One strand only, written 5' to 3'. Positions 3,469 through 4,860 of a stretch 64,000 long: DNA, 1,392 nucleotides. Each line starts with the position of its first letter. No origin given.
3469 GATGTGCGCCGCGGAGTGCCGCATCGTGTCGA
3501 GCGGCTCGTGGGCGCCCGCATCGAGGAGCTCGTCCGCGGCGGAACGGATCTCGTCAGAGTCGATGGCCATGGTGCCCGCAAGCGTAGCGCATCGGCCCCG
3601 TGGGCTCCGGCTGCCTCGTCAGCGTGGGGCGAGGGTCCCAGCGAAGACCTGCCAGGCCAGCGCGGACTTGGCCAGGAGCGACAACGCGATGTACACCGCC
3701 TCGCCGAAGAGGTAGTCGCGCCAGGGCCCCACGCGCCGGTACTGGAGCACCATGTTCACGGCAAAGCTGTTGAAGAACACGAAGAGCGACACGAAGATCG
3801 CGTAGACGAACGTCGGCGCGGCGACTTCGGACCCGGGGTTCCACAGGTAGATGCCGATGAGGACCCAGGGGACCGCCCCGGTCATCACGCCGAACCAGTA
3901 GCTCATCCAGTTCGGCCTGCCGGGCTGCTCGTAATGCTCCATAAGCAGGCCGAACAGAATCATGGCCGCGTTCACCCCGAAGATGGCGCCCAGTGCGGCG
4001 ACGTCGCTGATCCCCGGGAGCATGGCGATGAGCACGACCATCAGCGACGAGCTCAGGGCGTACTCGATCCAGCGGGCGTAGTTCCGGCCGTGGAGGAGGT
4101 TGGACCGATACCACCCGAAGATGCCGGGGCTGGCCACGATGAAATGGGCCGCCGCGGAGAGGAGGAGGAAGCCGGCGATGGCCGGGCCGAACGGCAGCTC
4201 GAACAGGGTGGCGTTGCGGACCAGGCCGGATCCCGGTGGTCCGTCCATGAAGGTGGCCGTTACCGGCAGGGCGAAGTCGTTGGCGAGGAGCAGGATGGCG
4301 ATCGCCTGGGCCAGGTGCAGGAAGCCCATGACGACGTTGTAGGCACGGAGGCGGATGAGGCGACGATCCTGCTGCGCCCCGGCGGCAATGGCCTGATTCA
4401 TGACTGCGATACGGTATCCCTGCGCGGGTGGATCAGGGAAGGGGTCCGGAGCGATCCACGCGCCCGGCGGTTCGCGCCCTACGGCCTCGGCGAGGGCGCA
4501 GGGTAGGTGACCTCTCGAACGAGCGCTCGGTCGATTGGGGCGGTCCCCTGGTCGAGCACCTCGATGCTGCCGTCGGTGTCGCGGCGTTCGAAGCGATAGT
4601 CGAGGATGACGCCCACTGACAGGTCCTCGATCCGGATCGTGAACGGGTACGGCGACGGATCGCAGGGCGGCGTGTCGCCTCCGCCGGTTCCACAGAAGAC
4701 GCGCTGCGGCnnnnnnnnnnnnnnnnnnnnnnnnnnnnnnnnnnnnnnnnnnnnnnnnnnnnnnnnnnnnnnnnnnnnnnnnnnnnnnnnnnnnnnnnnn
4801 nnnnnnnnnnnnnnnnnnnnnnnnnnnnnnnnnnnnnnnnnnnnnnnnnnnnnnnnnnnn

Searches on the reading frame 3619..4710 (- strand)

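Call 58: search_protein_families(library=pfam, proteins=[window:3619-4710:-], max_evalue=0.00001)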
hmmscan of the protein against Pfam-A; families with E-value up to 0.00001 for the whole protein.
window:3619-4710:- (363 aa): 1 family
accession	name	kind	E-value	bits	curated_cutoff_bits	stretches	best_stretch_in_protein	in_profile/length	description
PF18761.7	Heliorhodopsin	-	6.6e-99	330.6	26.7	1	121-360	1-242/242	Heliorhodopsin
